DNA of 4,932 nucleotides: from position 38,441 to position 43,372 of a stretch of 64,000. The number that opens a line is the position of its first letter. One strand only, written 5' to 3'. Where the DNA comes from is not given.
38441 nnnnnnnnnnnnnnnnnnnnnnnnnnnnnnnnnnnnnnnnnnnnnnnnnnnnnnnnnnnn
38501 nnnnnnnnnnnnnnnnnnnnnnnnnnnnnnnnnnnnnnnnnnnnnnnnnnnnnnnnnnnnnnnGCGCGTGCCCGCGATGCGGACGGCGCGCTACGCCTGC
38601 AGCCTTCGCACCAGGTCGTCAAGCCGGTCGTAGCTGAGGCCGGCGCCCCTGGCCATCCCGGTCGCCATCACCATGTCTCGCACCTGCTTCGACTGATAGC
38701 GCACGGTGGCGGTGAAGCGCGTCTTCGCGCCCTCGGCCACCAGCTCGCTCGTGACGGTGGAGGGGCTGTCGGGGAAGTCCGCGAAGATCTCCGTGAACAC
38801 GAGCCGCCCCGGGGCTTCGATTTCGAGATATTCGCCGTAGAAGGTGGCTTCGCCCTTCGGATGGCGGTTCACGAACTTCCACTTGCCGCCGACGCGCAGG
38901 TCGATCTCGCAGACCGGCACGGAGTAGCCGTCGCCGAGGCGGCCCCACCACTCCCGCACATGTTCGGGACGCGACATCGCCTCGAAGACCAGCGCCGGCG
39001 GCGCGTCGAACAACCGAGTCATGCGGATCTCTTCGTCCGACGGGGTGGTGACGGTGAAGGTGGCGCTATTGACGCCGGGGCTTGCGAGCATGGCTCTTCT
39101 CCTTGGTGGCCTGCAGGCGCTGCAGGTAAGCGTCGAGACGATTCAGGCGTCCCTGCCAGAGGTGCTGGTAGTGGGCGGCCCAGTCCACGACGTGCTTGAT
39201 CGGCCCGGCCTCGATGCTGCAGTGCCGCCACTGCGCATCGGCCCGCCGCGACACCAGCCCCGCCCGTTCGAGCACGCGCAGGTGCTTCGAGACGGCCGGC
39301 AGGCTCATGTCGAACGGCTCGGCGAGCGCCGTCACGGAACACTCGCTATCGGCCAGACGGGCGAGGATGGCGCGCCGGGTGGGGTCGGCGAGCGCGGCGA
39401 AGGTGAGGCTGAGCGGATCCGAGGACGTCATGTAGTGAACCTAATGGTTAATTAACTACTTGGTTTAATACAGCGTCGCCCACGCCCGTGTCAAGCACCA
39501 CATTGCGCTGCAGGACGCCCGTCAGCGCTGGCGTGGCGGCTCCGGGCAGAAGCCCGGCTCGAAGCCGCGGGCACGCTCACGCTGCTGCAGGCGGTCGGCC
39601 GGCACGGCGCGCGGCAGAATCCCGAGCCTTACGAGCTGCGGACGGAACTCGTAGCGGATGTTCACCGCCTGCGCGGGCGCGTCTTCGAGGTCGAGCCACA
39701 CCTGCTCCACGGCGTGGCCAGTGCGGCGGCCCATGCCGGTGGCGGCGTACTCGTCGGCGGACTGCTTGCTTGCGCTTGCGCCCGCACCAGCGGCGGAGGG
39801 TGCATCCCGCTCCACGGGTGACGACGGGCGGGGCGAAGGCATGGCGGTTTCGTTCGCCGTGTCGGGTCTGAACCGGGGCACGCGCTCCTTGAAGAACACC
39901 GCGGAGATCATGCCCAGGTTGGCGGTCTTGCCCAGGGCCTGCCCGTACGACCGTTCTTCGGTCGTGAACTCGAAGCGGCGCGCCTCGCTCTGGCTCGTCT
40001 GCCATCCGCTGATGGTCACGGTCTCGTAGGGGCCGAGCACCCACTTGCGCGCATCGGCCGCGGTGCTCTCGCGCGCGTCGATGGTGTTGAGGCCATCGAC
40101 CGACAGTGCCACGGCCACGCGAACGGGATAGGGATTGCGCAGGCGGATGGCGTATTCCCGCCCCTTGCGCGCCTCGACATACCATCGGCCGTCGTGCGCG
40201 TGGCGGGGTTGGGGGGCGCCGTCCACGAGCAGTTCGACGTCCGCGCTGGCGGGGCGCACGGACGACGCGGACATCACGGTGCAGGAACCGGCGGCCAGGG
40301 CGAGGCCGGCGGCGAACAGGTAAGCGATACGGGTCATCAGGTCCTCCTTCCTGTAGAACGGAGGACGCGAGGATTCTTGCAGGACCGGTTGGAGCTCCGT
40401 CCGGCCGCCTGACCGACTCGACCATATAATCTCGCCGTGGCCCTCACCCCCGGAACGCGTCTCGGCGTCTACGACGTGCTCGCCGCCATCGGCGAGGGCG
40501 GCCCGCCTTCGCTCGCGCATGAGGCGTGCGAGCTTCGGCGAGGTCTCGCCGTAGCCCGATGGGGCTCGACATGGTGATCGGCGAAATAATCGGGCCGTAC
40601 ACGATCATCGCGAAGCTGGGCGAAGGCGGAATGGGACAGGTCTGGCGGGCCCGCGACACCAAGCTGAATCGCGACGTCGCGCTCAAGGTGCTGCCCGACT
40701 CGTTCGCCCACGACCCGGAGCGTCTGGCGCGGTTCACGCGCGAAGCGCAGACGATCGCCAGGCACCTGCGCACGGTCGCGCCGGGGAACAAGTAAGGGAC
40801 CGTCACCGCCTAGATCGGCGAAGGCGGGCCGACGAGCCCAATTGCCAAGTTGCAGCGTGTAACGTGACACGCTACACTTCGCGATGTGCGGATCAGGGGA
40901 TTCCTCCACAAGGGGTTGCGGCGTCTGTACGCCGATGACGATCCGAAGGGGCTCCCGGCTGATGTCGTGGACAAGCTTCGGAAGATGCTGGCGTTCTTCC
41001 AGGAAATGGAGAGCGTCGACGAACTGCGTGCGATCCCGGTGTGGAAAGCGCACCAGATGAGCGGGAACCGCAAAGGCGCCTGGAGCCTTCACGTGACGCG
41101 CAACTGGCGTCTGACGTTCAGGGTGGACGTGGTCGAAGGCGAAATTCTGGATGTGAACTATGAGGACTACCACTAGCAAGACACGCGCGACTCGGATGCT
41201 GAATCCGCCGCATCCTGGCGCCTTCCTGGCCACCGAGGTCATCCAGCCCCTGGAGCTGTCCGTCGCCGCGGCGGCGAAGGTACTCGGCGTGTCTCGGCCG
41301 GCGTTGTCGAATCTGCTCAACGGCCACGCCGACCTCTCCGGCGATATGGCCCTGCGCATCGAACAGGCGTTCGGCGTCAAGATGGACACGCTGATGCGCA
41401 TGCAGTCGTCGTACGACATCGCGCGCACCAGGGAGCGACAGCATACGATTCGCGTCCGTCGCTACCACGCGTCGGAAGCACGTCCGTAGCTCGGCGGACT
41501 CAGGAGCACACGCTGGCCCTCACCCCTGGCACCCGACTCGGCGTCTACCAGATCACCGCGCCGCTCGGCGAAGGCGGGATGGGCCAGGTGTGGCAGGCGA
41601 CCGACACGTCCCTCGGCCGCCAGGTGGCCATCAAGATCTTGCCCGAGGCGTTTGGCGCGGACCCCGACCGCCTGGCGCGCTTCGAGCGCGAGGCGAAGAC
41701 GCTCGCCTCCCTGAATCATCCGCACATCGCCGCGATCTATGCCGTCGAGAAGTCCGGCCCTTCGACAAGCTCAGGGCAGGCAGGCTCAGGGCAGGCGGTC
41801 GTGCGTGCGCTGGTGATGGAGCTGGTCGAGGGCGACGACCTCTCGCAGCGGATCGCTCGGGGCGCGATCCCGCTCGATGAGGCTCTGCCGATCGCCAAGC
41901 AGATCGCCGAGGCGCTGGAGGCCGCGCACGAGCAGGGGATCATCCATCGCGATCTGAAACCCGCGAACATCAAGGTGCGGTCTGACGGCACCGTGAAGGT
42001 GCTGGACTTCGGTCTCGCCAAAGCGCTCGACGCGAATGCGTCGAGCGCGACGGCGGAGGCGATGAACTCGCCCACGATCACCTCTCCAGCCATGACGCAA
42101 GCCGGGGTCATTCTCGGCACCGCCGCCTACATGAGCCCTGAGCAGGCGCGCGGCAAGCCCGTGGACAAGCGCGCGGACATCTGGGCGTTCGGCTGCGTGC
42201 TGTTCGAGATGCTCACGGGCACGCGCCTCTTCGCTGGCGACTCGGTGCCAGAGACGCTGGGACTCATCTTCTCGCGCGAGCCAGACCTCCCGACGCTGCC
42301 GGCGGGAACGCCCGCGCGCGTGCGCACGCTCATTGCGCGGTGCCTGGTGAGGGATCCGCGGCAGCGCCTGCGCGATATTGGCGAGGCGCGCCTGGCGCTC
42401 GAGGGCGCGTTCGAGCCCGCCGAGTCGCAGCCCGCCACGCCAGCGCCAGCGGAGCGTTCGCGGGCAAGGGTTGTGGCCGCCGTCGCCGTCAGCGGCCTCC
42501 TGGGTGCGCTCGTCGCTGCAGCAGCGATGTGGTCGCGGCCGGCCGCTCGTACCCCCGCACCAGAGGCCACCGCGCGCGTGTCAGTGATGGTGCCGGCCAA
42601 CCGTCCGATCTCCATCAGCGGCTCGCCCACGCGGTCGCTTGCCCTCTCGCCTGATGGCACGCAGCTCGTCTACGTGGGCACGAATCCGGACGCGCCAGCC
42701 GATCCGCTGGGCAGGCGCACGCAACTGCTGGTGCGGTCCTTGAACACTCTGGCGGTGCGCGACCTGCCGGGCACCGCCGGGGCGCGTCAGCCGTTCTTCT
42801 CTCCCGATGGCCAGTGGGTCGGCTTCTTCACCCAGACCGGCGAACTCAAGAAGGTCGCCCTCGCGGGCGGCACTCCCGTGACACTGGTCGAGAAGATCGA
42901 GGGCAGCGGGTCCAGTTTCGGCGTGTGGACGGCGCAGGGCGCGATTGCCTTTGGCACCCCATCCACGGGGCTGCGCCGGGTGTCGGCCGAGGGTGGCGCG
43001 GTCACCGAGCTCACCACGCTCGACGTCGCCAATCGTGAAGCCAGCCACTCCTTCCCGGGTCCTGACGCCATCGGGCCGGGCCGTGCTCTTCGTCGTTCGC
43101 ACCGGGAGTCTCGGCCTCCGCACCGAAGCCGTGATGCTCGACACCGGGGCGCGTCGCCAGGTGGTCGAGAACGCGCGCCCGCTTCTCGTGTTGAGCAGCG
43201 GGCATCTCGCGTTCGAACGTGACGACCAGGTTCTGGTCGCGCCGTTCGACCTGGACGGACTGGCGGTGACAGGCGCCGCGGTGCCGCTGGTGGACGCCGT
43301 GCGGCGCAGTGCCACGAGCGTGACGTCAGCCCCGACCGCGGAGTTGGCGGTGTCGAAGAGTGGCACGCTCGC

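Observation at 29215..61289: Co-oriented array of eight kinase/TolB-propeller receptor paralogs with a toxin-antitoxin cassette in almost every junction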

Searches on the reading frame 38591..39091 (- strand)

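Call 8: search_protein_families(library=pfam, proteins=[window:38591-39091:-], max_evalue=0.01)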
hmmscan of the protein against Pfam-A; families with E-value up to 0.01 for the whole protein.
window:38591-39091:- (166 aa): 2 families
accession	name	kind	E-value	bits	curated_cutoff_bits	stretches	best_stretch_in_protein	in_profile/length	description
PF08327.17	AHSA1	-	2.1e-24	86.5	22.1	1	29-161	1-124/125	Activator of Hsp90 ATPase homolog 1-like protein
PF10604.15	Polyketide_cyc2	-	5.4e-08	33.7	27.4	1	21-159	3-139/142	Polyketide cyclase / dehydrase and lipid transport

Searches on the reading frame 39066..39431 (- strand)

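Call 8: search_protein_families(library=pfam, proteins=[window:39066-39431:-], max_evalue=0.01)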
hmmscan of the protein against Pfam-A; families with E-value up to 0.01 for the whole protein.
window:39066-39431:- (121 aa): 12 families
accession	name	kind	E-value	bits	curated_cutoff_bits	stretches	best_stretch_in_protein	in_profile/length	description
PF12840.13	HTH_20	-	5.3e-16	58.8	27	1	14-61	1-49/51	Helix-turn-helix domain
PF01022.26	HTH_5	-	3.2e-13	49.7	22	1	16-61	1-46/47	Bacterial regulatory protein, arsR family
PF12802.13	MarR_2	-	1.1e-07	32.4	27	1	21-66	9-56/61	MarR family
PF13412.12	HTH_24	-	3.2e-06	27.1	21.9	1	16-60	2-47/48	Winged helix-turn-helix DNA-binding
PF01047.28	MarR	-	8.4e-06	26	24.6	1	23-65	9-52/59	MarR family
PF25213.1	HVO_A0261_N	-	0.00014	22.2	35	1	17-67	11-60/86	HVO_A0261 N-terminal domain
PF09339.16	HTH_IclR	-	0.00022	21.3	22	1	27-63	15-51/52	IclR helix-turn-helix domain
PF17782.7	DprA_WH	-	0.00038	20.9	22.9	1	15-64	10-59/61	DprA winged helix domain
PF25212.1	HVO_A0114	-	0.00071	19.8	27.6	1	15-67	20-73/84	HVO_A0114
PF24270.1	HTH_Cmi2_C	-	0.0012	19.5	27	1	21-65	79-123/125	Cmi2, C-terminal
PF14394.12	DUF4423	-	0.0083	16.4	30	1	13-95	17-104/165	Domain of unknown function (DUF4423)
PF21476.4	PF0610-like_N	-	0.0085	16.8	33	0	18-56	2-40/50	PF0610-like, N-terminal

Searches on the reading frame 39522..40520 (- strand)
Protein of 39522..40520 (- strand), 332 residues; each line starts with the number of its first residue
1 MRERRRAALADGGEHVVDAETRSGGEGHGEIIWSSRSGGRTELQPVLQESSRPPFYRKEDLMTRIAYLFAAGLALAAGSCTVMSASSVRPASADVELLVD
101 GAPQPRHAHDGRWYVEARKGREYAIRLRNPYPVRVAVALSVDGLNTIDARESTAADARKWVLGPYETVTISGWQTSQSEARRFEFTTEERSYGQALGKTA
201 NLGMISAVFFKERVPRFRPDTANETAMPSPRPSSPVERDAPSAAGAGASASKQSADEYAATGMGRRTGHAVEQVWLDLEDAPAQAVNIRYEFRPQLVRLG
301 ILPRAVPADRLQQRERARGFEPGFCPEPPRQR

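Call 8: search_protein_families(library=pfam, proteins=[window:39522-40520:-], max_evalue=0.01)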
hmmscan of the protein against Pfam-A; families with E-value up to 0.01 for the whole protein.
window:39522-40520:- (332 aa): 1 family
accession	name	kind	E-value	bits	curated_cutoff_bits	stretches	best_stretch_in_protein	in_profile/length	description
PF25534.1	DUF7918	-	0.00041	20.9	27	1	113-304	31-227/228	Domain of unknown function (DUF7918)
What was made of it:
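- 39522..40520 (-): Secreted protein with a weak DUF7918 match; conserved junction resident. PF25534, E=4e-4, below cut-off (call 8).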

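Call 54: search_protein_families(library=padloc, proteins=[window:39522-40520:-], max_evalue=0.001)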
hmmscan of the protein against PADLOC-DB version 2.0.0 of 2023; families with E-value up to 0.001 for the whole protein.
window:39522-40520:- (332 aa): 0 families

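Call 66: search_protein_families(library=ncbifam, proteins=[window:39522-40520:-], max_evalue=0.05)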
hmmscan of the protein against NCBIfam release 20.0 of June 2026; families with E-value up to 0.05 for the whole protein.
window:39522-40520:- (332 aa): 0 families

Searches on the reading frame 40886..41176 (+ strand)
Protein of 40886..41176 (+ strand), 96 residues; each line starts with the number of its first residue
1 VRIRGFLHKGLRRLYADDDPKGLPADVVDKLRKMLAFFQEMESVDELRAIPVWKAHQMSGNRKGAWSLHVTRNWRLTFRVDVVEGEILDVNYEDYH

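Call 8: search_protein_families(library=pfam, proteins=[window:40886-41176:+], max_evalue=0.01)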
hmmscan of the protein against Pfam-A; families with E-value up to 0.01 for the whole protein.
window:40886-41176:+ (96 aa): 1 family
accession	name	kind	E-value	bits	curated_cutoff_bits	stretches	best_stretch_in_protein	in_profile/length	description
PF05015.19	HigB-like_toxin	-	6e-15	55.9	27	1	6-96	3-91/91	RelE-like toxin of type II toxin-antitoxin system HigB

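Call 54: search_protein_families(library=padloc, proteins=[window:40886-41176:+], max_evalue=0.001)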
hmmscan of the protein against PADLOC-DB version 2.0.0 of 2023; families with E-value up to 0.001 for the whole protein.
window:40886-41176:+ (96 aa): 0 families

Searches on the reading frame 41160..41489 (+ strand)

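Call 8: search_protein_families(library=pfam, proteins=[window:41160-41489:+], max_evalue=0.01)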
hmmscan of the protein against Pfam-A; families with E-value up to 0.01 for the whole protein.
window:41160-41489:+ (109 aa): 6 families
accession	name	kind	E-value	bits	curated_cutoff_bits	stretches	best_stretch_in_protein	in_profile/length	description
PF01381.28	HTH_3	-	2.9e-10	40.4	23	1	29-77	6-54/55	Helix-turn-helix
PF13744.12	HTH_37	-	2.5e-05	24.4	27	1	25-58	24-57/80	Helix-turn-helix domain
PF13560.12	HTH_31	-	3.2e-05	24.6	27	1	32-74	14-57/64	Helix-turn-helix domain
PF12728.13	HTH_17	-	0.0074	17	27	0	33-54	2-23/51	Helix-turn-helix domain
PF00126.33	HTH_1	-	0.0075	16.6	26.6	0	33-53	14-34/60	Bacterial regulatory helix-turn-helix protein, lysR family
PF15943.11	YdaS_toxin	-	0.0086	16.3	30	0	37-71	13-47/65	Bacterial toxin YdaS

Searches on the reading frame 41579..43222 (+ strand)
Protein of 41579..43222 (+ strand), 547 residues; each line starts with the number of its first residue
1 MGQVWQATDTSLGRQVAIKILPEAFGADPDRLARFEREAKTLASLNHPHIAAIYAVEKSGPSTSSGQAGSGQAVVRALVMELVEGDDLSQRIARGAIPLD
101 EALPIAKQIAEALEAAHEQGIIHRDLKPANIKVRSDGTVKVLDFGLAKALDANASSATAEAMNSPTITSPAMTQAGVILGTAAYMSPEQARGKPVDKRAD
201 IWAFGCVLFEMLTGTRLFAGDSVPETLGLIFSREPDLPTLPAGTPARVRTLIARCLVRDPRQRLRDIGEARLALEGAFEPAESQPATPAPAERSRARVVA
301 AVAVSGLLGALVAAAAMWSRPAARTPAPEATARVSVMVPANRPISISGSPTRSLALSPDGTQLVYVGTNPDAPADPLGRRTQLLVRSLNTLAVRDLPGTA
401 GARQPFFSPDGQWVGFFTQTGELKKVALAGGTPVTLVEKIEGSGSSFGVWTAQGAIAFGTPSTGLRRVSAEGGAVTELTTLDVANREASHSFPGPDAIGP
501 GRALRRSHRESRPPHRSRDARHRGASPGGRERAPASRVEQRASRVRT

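Call 10: search_protein_families(library=pfam, proteins=[window:41579-43222:+], max_evalue=0.001)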
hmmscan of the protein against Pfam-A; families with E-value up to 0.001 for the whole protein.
window:41579-43222:+ (547 aa): 5 families
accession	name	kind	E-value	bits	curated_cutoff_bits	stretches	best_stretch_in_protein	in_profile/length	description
PF00069.31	Pkinase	-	2.1e-43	149.1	31.7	1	2-264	13-252/263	Protein kinase domain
PF07714.23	PK_Tyr_Ser-Thr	-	1.6e-29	103.5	23.1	1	3-264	14-249/258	Protein tyrosine and serine/threonine kinase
PF03109.22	ABC1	-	1.1e-08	35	22.9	1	76-162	143-229/244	ABC1 atypical kinase-like domain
PF01636.29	APH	-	0.00018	21.8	23.2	0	102-148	147-198/239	Phosphotransferase enzyme family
PF07676.18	PD40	-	0.00022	21.5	20.9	0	397-414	6-23/38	WD40-like Beta Propeller Repeat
